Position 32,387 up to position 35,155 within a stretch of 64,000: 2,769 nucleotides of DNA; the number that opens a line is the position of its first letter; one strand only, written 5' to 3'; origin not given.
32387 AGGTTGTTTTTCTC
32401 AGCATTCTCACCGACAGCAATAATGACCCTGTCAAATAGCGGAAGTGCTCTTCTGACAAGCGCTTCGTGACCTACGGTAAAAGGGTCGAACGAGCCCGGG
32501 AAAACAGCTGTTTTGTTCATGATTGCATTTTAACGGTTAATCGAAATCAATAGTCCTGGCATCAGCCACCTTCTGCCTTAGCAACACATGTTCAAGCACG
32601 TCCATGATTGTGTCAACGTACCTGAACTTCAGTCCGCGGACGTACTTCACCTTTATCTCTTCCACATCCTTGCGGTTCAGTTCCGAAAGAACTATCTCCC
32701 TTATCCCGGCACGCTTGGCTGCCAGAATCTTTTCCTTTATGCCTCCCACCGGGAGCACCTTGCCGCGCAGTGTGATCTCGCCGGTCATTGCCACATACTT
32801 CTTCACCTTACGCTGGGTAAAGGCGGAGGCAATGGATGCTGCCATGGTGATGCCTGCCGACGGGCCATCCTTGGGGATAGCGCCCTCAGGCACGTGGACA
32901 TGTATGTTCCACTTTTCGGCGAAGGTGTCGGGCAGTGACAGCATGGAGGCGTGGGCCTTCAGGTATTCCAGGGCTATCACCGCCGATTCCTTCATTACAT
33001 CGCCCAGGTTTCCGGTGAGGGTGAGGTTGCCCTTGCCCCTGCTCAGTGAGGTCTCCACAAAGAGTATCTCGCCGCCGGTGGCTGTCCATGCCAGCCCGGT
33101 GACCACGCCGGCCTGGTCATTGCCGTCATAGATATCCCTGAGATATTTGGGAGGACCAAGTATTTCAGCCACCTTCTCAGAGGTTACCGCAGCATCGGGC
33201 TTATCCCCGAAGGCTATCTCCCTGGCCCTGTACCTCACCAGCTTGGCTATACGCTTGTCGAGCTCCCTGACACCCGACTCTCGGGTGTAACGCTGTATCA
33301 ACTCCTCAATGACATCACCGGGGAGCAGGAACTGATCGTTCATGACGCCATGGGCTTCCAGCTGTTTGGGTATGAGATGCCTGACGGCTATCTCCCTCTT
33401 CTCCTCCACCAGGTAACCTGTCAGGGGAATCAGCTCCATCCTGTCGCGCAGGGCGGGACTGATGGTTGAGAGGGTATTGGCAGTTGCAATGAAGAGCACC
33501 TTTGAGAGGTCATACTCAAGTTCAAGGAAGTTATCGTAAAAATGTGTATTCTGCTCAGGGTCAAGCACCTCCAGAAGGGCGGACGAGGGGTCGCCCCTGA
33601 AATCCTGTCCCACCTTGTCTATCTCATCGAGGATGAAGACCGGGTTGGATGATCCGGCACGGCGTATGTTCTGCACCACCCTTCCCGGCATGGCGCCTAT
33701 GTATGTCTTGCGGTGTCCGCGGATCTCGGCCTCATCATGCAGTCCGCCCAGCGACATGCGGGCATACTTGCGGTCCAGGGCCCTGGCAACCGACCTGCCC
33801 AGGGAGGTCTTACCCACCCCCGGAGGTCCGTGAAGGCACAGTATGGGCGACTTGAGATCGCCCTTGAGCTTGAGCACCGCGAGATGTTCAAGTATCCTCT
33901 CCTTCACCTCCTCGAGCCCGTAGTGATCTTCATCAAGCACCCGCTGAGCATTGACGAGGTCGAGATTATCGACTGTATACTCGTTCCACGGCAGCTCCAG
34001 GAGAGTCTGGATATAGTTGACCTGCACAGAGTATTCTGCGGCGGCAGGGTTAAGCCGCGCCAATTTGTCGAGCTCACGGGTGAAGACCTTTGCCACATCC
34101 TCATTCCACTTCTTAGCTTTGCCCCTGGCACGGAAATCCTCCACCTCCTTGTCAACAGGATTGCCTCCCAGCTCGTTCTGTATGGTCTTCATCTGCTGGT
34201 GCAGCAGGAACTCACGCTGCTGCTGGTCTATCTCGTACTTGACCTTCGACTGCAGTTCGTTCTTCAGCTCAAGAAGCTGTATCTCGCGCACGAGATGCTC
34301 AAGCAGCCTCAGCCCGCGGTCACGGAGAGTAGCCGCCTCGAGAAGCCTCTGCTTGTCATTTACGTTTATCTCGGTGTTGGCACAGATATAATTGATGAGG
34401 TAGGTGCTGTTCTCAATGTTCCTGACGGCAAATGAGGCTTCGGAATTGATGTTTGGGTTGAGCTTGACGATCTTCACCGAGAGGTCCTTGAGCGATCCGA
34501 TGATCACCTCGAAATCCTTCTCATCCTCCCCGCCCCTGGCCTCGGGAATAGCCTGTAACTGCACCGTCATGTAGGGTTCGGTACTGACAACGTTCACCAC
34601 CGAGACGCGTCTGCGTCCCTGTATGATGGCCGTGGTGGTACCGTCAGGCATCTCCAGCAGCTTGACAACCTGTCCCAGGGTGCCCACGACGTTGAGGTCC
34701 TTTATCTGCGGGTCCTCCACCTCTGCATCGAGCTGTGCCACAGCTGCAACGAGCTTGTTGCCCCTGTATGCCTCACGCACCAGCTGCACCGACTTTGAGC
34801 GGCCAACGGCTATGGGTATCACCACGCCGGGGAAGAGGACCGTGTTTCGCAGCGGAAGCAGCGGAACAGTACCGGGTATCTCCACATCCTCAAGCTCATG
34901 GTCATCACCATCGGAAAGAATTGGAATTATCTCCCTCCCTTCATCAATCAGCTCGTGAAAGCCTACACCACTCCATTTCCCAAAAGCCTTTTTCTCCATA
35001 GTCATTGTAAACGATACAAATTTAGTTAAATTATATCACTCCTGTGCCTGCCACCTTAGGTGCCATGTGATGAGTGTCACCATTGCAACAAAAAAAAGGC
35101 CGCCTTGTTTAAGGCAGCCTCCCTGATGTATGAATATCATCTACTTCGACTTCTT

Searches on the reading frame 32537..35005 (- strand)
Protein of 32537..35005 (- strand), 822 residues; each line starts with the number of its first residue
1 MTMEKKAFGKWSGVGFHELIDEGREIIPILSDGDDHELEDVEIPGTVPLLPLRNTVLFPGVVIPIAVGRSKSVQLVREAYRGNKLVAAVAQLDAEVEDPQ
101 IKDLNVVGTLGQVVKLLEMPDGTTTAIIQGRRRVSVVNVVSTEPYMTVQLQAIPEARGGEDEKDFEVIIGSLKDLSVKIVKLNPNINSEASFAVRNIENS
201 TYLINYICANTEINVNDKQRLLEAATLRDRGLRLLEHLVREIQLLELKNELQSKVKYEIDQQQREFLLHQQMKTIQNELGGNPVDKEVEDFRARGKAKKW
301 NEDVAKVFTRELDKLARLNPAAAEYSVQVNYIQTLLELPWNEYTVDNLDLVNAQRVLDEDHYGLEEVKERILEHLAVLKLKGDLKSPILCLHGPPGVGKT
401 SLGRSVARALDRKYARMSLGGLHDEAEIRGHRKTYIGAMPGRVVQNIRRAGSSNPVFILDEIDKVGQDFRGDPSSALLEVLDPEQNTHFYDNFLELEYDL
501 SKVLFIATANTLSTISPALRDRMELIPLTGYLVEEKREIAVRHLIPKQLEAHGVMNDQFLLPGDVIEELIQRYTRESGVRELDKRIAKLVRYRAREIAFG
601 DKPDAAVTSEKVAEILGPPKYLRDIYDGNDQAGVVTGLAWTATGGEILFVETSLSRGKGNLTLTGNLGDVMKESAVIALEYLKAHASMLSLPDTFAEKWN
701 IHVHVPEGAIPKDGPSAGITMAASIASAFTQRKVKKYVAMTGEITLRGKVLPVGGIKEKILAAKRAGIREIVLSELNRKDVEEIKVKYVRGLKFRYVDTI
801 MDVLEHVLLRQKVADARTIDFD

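Call 72: search_protein_families(library=pfam, proteins=[window:32537-35005:-], max_evalue=0.00001)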
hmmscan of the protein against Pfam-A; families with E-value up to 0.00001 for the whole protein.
window:32537-35005:- (822 aa): 6 families
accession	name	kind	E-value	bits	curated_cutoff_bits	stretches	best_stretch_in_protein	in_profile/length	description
PF05362.19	Lon_C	-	1.1e-79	267.2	21.1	1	607-809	2-204/205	Lon protease (S16) C-terminal proteolytic domain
PF02190.22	LON_substr_bdg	-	7.2e-47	160.3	28.7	1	46-240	1-200/200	ATP-dependent protease La (LON) substrate-binding domain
PF00004.35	AAA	-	2.3e-24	86.8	21.2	1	389-525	1-125/131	ATPase family associated with various cellular activities (AAA)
PF22667.2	Lon_lid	-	4.6e-15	55.5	27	1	550-601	1-52/57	Lon protease AAA+ ATPase lid domain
PF07728.20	AAA_5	-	9.4e-12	45.6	22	1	389-523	2-139/139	AAA domain (dynein-related subfamily)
PF13541.12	ChlI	-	9.8e-09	35.6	27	1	650-776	1-120/121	Subunit ChlI of Mg-chelatase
